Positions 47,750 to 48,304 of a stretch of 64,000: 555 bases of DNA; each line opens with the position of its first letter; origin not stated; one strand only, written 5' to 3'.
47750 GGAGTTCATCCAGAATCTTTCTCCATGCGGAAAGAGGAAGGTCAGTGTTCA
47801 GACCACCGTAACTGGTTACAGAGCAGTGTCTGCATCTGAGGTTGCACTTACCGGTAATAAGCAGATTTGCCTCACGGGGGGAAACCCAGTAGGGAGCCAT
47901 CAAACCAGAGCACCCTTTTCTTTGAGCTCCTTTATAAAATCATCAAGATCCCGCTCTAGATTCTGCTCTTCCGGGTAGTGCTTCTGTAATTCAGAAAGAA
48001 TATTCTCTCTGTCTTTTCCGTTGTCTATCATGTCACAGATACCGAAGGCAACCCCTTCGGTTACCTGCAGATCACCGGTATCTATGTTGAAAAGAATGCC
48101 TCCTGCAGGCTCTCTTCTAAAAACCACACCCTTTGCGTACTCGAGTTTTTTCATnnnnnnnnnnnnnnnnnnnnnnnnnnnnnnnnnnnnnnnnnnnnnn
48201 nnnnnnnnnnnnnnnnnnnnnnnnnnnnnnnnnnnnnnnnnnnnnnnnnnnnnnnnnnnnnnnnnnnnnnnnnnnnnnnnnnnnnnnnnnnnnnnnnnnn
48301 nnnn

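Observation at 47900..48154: PqqD-like RRE translationally fused to a PAS sensor, with a strong internal SD-ATG that could also yield a stand-alone RRE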

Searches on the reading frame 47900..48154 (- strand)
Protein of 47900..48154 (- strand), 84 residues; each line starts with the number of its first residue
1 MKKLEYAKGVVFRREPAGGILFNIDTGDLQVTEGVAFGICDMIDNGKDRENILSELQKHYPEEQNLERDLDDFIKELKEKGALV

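Call 3: search_protein_families(library=pfam, proteins=[window:47900-48154:-], max_evalue=0.1)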
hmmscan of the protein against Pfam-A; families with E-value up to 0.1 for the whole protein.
window:47900-48154:- (84 aa): 3 families
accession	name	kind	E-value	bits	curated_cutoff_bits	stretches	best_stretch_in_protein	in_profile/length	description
PF05402.18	PqqD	-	1.6e-08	35.2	23.4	1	20-82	3-66/67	Coenzyme PQQ synthesis protein D (PqqD)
PF08820.15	DUF1803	-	0.013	15.9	32.2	1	51-76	27-52/91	Domain of unknown function (DUF1803)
PF09892.16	DUF2119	-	0.039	13.8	30.5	1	24-67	136-180/188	Uncharacterized protein conserved in archaea (DUF2119)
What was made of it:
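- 47900..48154 (-): PqqD-family RRE, 84 aa (ScmD-like); first gene of the cassette in all relatives. PF05402 35.2 bits (call 3).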

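Call 4: search_protein_families(library=ncbifam, proteins=[window:47900-48154:-], max_evalue=0.1)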
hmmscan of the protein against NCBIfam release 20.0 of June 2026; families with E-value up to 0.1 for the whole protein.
window:47900-48154:- (84 aa): 7 families
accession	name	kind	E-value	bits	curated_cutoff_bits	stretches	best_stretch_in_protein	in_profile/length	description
TIGR03859.1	PQQ_PqqD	equivalog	8e-06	25.6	46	1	33-83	30-80/81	pyrroloquinoline quinone biosynthesis peptide chaperone PqqD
NF002535.0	PRK02079.1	equivalog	9.8e-06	25.3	101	1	36-80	42-86/92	pyrroloquinoline quinone biosynthesis peptide chaperone PqqD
NF033530.1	lasso_PqqD_Strm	exception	0.0082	16.3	70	1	9-81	3-76/78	lasso peptide biosynthesis PqqD family chaperone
TIGR04302.1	geo_PqqD_fam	equivalog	0.043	14.3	100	1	41-82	58-99/102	GeoRSP system PqqD family peptide chaperone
TIGR04248.1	SCM_PqqD_rel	equivalog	0.049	13.9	100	1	19-81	16-79/84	SynChlorMet cassette protein ScmD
NF005083.0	PRK06518.1-3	subfamily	0.077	12.4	283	1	7-53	15-64/193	hypothetical protein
TIGR03967.2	mycofact_MftB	equivalog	0.078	13.3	33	0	7-83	9-82/85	mycofactocin biosynthesis chaperone MftB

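Call 14: find_homologous_proteins(query=window:47900-48154:-, max_evalue=0.01)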
Query window:47900-48154:- (84 aa): 58 proteins with E <= 0.01 among 60 candidates.
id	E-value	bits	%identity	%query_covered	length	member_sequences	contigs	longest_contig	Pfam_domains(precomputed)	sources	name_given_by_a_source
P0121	4.0e-45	169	94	100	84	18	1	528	PF05402.19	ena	-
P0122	5.6e-45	169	93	100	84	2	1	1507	PF05402.19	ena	-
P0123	7.0e-43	162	89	100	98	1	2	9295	PF05402.19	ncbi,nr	ncbi:MAG: PqqD family protein, partial [Candidatus Sabulitectum sp.]|nr:PqqD family protein [Candida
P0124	1.1e-42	161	87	100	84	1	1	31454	PF05402.19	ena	-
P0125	2.7e-42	160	89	100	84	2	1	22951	PF05402.19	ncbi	-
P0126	5.9e-41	156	88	100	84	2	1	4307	PF05402.19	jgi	-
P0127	2.3e-40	154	83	100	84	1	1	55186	PF05402.19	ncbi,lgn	-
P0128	2.4e-40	154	85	100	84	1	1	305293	PF05402.19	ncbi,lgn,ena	-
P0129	3.0e-40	153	87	100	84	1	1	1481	PF05402.19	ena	-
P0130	3.5e-40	153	86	100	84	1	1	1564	PF05402.19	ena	-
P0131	8.8e-40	152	87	100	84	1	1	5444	PF05402.19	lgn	-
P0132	8.9e-40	152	82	100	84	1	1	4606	PF05402.19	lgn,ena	-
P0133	1.1e-38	149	82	100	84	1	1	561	PF05402.19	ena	-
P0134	1.7e-38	148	82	100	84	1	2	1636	PF05402.19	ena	-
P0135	3.0e-38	147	83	100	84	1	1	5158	PF05402.19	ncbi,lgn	-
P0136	1.2e-37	145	81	100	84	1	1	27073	PF05402.19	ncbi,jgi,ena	-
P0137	1.5e-37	145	81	100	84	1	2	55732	PF05402.19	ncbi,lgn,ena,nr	ncbi:MAG: PqqD family protein [Candidatus Sabulitectum sp.]|nr:PqqD family protein [Candidatus Sabul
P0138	1.5e-37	145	81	100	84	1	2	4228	PF05402.19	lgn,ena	-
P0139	2.7e-37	144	80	100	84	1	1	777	PF05402.19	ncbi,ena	-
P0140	2.8e-37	144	80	99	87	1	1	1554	PF05402.19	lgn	-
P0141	3.9e-37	144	79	100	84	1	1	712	PF05402.19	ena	-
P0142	5.1e-37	143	81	100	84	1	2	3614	PF05402.19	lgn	-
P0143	1.2e-36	142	76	100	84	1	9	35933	PF05402.19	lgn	-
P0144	5.0e-36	140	77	100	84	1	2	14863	PF05402.19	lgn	-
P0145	5.2e-36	140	81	100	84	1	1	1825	PF05402.19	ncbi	-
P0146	1.0e-35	139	76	100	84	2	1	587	PF05402.19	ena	-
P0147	1.2e-35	139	76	100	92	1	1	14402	PF05402.19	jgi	-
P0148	1.4e-35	139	79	100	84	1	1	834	PF05402.19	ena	-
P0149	4.2e-35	137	77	98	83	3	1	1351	PF05402.19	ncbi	-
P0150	5.9e-35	137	77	100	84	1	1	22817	PF05402.19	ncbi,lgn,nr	ncbi:MAG: PqqD family peptide modification chaperone [Candidatus Aegiribacteria sp.]|nr:PqqD family 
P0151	6.5e-35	136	78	96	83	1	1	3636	PF05402.19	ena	-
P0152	2.6e-34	135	74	100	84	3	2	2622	PF05402.19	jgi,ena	jgi:hypothetical protein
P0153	3.2e-34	134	74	100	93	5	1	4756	PF05402.19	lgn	-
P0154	7.0e-34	133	79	96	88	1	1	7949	PF05402.19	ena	-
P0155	1.5e-33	132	74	98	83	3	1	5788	PF05402.19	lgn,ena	-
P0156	1.6e-33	132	69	100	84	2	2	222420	PF05402.19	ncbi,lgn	-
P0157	2.3e-33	132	75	99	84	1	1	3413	PF05402.19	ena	-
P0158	2.4e-33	131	74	100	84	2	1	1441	PF05402.19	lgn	-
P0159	3.0e-33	131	75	100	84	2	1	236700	PF05402.19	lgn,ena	-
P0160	3.2e-33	131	75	99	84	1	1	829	PF05402.19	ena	-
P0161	3.9e-33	131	77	96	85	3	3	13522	PF05402.19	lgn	-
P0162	4.2e-33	131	70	100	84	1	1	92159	PF05402.19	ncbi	-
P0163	4.7e-33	131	70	100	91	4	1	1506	PF05402.19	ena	-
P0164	5.4e-33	130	73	99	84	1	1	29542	PF05402.19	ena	-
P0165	7.0e-33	130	71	100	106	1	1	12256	PF05402.19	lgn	-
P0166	1.5e-32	129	71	99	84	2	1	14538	PF05402.19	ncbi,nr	ncbi:MAG: PqqD family protein [Candidatus Fermentibacteraceae bacterium]|nr:PqqD family protein [Can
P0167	2.0e-32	129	72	99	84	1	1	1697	PF05402.19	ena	-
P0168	2.2e-32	128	70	100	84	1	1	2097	PF05402.19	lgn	-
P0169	5.4e-32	127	72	99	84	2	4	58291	PF05402.19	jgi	jgi:hypothetical protein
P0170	1.2e-30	123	69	100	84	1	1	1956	PF05402.19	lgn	-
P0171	2.5e-29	119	68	98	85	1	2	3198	PF05402.19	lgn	-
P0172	6.4e-26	108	63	99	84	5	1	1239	PF05402.19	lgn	-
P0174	1.1e-23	101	58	99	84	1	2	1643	PF05402.19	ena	-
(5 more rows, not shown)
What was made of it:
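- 47900..48154 (-): 58 stand-alone orthologue clusters (call 14).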

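Call 16: find_encoding_contigs(protein=P0123, flank=8000, max_places=3)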
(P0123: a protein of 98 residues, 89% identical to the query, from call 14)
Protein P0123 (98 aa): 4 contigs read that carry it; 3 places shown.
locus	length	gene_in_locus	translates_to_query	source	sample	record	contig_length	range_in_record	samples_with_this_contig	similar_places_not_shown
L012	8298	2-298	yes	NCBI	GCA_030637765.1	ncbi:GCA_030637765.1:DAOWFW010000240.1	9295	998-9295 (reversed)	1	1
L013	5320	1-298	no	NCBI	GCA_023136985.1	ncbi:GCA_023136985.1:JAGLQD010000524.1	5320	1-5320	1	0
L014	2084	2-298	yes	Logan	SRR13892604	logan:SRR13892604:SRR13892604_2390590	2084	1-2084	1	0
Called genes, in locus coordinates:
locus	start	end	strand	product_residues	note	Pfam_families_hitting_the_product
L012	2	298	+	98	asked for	PF05402:PqqD (weak)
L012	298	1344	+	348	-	PF13353:Fer4_12 (weak), PF04055:Radical_SAM, PF13186:SPASM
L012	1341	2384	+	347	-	PF04055:Radical_SAM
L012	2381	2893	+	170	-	PF27840:ScmC (weak)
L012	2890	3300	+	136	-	-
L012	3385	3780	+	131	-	-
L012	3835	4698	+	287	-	PF13181:TPR_8 (faint)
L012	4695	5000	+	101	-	-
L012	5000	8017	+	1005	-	PF07517:SecA_DEAD, PF01043:SecA_PP_bind, PF21090:P-loop_SecA, PF07516:SecA_SW, PF02810:SEC-C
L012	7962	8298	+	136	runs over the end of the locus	PF12732:YtxH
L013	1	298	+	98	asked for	PF05402:PqqD (weak)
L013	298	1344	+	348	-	PF13353:Fer4_12 (weak), PF04055:Radical_SAM, PF13186:SPASM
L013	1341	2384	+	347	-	PF04055:Radical_SAM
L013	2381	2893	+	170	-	PF27840:ScmC (weak)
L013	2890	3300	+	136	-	-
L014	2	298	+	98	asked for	PF05402:PqqD (weak)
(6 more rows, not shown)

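Call 30: find_related_loci(query=A2, collection=metagenome_contigs, flank=5000)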
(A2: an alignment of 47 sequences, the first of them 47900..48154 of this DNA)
Query A2 (84 aa) in metagenome_contigs; peptide patterns used: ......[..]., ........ (x = any residue, [..] = any of these).
106 stretches matched a pattern; 23 encode a relative of the query (tblastn E <= 1e-3); 23 distinct loci.
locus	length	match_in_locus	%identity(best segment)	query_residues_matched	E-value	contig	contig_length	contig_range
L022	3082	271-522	90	1-84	3e-48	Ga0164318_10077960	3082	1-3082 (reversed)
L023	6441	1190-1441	81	1-84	2e-43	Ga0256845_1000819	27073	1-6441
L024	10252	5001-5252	69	1-84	2e-39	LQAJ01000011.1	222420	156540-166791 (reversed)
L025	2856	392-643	70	1-84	5e-39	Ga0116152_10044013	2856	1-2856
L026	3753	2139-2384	74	3-84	5e-39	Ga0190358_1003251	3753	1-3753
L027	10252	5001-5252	70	1-84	1e-38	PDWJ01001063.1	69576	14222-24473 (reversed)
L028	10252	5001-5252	74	1-84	1e-38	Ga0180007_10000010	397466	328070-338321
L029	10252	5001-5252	69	1-84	2e-38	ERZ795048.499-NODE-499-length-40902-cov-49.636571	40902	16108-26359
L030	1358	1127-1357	74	1-77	3e-37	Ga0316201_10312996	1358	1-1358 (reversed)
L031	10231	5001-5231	68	8-84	2e-34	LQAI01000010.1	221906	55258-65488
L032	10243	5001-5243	74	3-83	3e-31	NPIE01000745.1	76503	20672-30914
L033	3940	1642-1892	62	1-84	2e-31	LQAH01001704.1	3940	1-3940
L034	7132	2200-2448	60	1-83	4e-31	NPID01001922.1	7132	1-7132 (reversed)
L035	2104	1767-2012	57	3-84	5e-31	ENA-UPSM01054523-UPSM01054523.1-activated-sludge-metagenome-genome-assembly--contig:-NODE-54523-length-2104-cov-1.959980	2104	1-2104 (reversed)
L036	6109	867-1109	60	3-83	3e-30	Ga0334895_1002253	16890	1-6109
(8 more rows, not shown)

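Call 33: predict_structure(alignment_id=A2)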
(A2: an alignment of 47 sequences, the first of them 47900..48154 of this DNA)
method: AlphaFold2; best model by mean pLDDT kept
length: 84 residues; sequences in the alignment: 47
mean_pLDDT: 81.0   pTM: 0.63
mean pLDDT of the five models: 81.0, 69.1, 62.2, 59.7, 58.6
residues with pLDDT >= 90: 0; 70-90: 81; 50-70: 2; < 50: 1
segments of 3 or more residues with pLDDT < 50: none
pLDDT, mean of each block of 10 residues (from residue 1): 73 77 77 78 86 87 85 86 79
secondary structure, 60 per line:
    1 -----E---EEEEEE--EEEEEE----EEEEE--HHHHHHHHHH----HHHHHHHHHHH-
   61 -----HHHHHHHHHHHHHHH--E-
elements in order: E10-15 E18-23 E28-32 H35-44 H49-59 H66-80
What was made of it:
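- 47900..48154 (-): AF2 beta3-alpha3 fold, pLDDT 81 (call 33).
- On PqqD / RRE (PF05402): AF2 gives E10-15, E18-23, E28-32, H35-44, H49-59, H66-80 at pLDDT 81 (call 33).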

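Call 36: fold_search(model_id=the predicted structure, library=pdb)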
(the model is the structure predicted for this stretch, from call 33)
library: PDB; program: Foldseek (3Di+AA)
matches with E <= 10: 557; with E <= 0.001: 6
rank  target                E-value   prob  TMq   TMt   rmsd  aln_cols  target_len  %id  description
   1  5v1v_A                5.5e-05  1.00  0.90  0.86   1.4        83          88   25  TbiB1 in Complex with the TbiA(alpha) Leader Peptide (released 2018-09-05)
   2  5v1u_D                4.5e-04  1.00  0.87  0.88   1.4        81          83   26  TbiB1 in Complex with the TbiA(beta) Leader Peptide (released 2018-09-05)
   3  5v1u_C                4.5e-04  1.00  0.83  0.82   1.4        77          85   26  TbiB1 in Complex with the TbiA(beta) Leader Peptide (released 2018-09-05)
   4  6jx3_B                4.8e-04  1.00  0.86  0.85   1.7        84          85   19  Lasso peptide synthetase B1 complexed with the leader peptide (released 2019-06-26)
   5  5v1u_B                6.9e-04  1.00  0.87  0.85   1.3        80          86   26  TbiB1 in Complex with the TbiA(beta) Leader Peptide (released 2018-09-05)
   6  5v1u_A                7.8e-04  1.00  0.87  0.87   1.3        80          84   26  TbiB1 in Complex with the TbiA(beta) Leader Peptide (released 2018-09-05)
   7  5why_B                5.9e-02  0.98  0.51  0.13   3.6        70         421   18  Structural Insights into Thioether Bond Formation in the Biosynthesis of Sactipeptides (released 2017-07-26)
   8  5why_A                1.2e-01  0.66  0.42  0.12   7.4        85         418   16  Structural Insights into Thioether Bond Formation in the Biosynthesis of Sactipeptides (released 2017-07-26)
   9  5lq4_A                1.6e-01  0.96  0.58  0.14   3.2        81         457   14  The Structure of ThcOx, the First Oxidase Protein from the Cyanobactin Pathways (released 2016-11-09)
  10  5sxy_MODEL_1_A        1.7e-01  0.99  0.73  0.67   2.6        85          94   16  The solution NMR structure for the PqqD truncation of Methylobacterium extorquens PqqCD representing a functio (released 2017-05-24)
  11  8pz5_A                1.9e-01  0.94  0.61  0.15   3.3        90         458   13  Structure of ThcOx, solved at wavelength 3.099 A (released 2023-10-25)
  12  5lq4_B                2.0e-01  0.89  0.55  0.13   3.5        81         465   15  The Structure of ThcOx, the First Oxidase Protein from the Cyanobactin Pathways (released 2016-11-09)
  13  5wgg_A                2.9e-01  0.75  0.47  0.12   4.2        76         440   17  Structural Insights into Thioether Bond Formation in the Biosynthesis of Sactipeptides (released 2017-07-26)
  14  5v1q_B                3.3e-01  0.77  0.55  0.12  12.9       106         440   13  Crystal structure of Streptococcus suis SuiB (released 2017-08-30)
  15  5v1s_A                4.0e-01  0.66  0.52  0.11  12.9        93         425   20  Crystal structure of Streptococcus suis SuiB bound to S-adenosylmethionine (released 2017-08-30)
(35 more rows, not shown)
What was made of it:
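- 47900..48154 (-): Foldseek hit to TbiB1, TM 0.90 (call 36).
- On PqqD / RRE (PF05402): Foldseek matches TbiB1 at TM 0.90 and rmsd 1.4 A (call 36).
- Foldseek matches TbiB1 with leader (5v1v) at TM 0.90 and rmsd 1.4 A, and also lasso B1 6jx3, CteB, SuiB and PqqD 5sxy (calls 33, 36). PDB 5sxy is a PqqD truncated from a natural PqqCD fusion (call 36).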

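Call 45: search_protein_representatives(alignment_id=A2)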
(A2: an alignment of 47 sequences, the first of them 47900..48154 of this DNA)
Query: 47 sequences, 84 profile positions. Proteins with E-value up to 0.001 (for the whole library): 197; up to 1e-10: 5; up to 1e-30: 0. The best 150 are listed.
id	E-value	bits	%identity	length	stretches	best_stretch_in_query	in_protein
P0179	5.5e-28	113.1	-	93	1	2-83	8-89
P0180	2.1e-21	92.0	-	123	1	5-83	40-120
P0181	6.8e-21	90.4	-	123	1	4-82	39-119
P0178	1.2e-19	86.4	-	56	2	3-35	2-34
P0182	1.3e-17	79.9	-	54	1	32-83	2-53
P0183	3.3e-10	56.1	-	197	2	9-83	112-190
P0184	1.8e-09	53.7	-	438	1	4-81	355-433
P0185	2.0e-09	53.6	-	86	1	1-83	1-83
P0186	7.3e-09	51.8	-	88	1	1-82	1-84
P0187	8.8e-09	51.5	-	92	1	9-82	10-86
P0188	1.2e-08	51.2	-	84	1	8-83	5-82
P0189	1.2e-08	51.1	-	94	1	8-80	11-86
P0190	1.9e-08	50.5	-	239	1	8-83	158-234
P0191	2.2e-08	50.3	-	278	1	9-83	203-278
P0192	3.7e-08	49.5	-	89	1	6-83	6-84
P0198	3.6e-07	46.4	-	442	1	3-83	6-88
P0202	4.7e-07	46.0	-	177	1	8-83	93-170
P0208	1.2e-06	44.7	-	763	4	30-75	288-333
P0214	2.5e-06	43.7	-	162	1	3-83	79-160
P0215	2.5e-06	43.7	-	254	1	7-80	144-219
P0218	3.0e-06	43.4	-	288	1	8-80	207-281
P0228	6.8e-06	42.3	-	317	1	4-81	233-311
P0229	8.0e-06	42.1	-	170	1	9-82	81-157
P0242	1.5e-05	41.2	-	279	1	8-81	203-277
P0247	1.9e-05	40.9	-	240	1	7-79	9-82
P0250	2.3e-05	40.6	-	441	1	9-83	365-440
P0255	3.5e-05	40.0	-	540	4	38-83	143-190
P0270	6.7e-05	39.1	-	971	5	51-78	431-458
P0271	6.8e-05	39.1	-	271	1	7-80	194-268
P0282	1.1e-04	38.4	-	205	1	9-83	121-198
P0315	2.7e-04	37.2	-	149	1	4-83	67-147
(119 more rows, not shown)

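Call 46: search_protein_families(library=pfam, proteins=[P0184, P0250, P0190, P0191, P0218, P0228, P0242, P0271, P0183, P0215], max_evalue=0.01)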
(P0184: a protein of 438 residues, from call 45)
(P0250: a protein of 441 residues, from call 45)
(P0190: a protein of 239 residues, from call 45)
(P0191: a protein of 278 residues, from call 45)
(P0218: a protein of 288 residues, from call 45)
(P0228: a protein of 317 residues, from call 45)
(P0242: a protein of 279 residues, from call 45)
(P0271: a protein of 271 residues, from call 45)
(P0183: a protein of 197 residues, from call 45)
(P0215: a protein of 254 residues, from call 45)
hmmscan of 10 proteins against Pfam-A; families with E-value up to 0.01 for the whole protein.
P0184 (438 aa): 4 families
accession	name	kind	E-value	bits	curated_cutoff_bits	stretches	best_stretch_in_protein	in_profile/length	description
PF04055.27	Radical_SAM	-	1.7e-15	58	29.5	1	12-169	3-165/166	Radical SAM superfamily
PF05402.18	PqqD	-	1.1e-07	32.5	23.4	1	371-435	3-67/67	Coenzyme PQQ synthesis protein D (PqqD)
PF13353.11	Fer4_12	-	2.5e-06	28.3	22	1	11-81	10-76/137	4Fe-4S single cluster domain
PF13186.11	SPASM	-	5.5e-06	27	21.5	1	244-307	3-66/67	Iron-sulfur cluster-binding domain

P0250 (441 aa): 4 families
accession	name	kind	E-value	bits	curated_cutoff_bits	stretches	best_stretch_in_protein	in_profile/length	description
PF04055.27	Radical_SAM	-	2e-25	90.3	29.5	1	12-157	2-150/166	Radical SAM superfamily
PF05402.18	PqqD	-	1.2e-13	51.6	23.4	1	376-440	3-67/67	Coenzyme PQQ synthesis protein D (PqqD)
PF13186.11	SPASM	-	4.4e-09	36.9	21.5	1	248-310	4-66/67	Iron-sulfur cluster-binding domain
PF13353.11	Fer4_12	-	1.9e-07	31.9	22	1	14-137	12-134/137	4Fe-4S single cluster domain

P0190 (239 aa): 2 families
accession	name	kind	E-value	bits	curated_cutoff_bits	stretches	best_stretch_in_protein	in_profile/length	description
PF05402.18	PqqD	-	1.9e-16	60.5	23.4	1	170-234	3-67/67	Coenzyme PQQ synthesis protein D (PqqD)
PF00717.28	Peptidase_S24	-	1e-07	32.1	23.3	1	12-102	33-116/116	Peptidase S24-like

P0191 (278 aa): 1 family
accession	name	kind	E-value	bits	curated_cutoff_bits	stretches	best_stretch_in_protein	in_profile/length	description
PF05402.18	PqqD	-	1.7e-11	44.7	23.4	1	213-278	2-67/67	Coenzyme PQQ synthesis protein D (PqqD)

P0218 (288 aa): 2 families
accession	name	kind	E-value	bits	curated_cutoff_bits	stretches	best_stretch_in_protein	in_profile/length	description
PF05402.18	PqqD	-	5e-09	36.8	23.4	1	219-284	3-67/67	Coenzyme PQQ synthesis protein D (PqqD)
PF00717.28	Peptidase_S24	-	4.8e-05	23.5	23.3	1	3-80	30-100/116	Peptidase S24-like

P0228 (317 aa): 2 families
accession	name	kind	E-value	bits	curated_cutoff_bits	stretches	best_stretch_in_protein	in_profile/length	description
PF05402.18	PqqD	-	3.6e-17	62.9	23.4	1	247-312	1-66/67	Coenzyme PQQ synthesis protein D (PqqD)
PF21782.3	PKMT_2nd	-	0.0043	17.9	27.8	0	261-299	30-68/98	PKMT, C-terminal winged helix domain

P0242 (279 aa): 3 families
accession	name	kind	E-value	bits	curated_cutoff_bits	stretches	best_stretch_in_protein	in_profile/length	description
PF05402.18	PqqD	-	1e-16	61.4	23.4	1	215-279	3-67/67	Coenzyme PQQ synthesis protein D (PqqD)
PF00717.28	Peptidase_S24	-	1.7e-07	31.4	23.3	1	5-83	39-113/116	Peptidase S24-like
PF10502.14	Peptidase_S26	-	0.00079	19.9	22.9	1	6-51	28-78/168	Signal peptidase, peptidase S26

P0271 (271 aa): 1 family
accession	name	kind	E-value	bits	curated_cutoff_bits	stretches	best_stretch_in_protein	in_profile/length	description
PF05402.18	PqqD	-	4.2e-13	49.9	23.4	1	207-271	3-67/67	Coenzyme PQQ synthesis protein D (PqqD)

P0183 (197 aa): 2 families
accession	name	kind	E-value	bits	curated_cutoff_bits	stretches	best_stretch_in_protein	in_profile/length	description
PF05402.18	PqqD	-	8.3e-21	74.5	23.4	2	125-189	3-66/67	Coenzyme PQQ synthesis protein D (PqqD)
PF16007.11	DUF4777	-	0.00095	19.8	34.4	1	153-194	21-61/66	Domain of unknown function (DUF4777)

P0215 (254 aa): 1 family
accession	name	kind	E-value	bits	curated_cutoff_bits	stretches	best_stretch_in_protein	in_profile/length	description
PF05402.18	PqqD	-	2.4e-12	47.4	23.4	1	158-222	4-67/67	Coenzyme PQQ synthesis protein D (PqqD)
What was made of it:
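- Relatives carry the RRE at the C-terminus of radical SAM/SPASM or S24/S26 peptidase proteins (call 46).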

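Call 63: find_encoding_contigs(protein=P0122, flank=5000, max_places=4)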
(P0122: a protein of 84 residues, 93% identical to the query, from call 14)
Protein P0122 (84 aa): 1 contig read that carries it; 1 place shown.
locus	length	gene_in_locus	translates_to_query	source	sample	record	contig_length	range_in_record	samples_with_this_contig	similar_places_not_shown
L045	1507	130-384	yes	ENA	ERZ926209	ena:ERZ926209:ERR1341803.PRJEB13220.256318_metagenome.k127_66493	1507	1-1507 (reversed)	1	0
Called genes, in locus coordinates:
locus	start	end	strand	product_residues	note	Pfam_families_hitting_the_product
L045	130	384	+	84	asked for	PF05402:PqqD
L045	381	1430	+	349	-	PF13353:Fer4_12 (weak), PF04055:Radical_SAM, PF13186:SPASM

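Call 64: find_encoding_contigs(protein=P0125, flank=5000, max_places=3)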
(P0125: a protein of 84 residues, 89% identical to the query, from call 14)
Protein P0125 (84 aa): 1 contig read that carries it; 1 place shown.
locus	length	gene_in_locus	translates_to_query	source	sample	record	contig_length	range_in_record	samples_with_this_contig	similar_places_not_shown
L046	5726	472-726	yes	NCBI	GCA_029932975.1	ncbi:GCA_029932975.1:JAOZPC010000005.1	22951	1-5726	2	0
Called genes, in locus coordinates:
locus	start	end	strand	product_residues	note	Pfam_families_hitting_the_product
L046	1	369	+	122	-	?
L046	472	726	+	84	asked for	PF05402:PqqD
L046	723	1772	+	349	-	PF04055:Radical_SAM, PF13186:SPASM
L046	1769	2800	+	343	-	PF04055:Radical_SAM, PF13186:SPASM (faint)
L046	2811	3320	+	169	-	PF27840:ScmC (weak)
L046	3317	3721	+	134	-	-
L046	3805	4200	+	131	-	-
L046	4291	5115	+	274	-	-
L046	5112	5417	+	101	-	-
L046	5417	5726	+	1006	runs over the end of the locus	PF07517:SecA_DEAD, PF00271:Helicase_C (faint), PF07517:SecA_DEAD, PF01043:SecA_PP_bind, PF21090:P-loop_SecA, PF07516:SecA_SW, PF02810:SEC-C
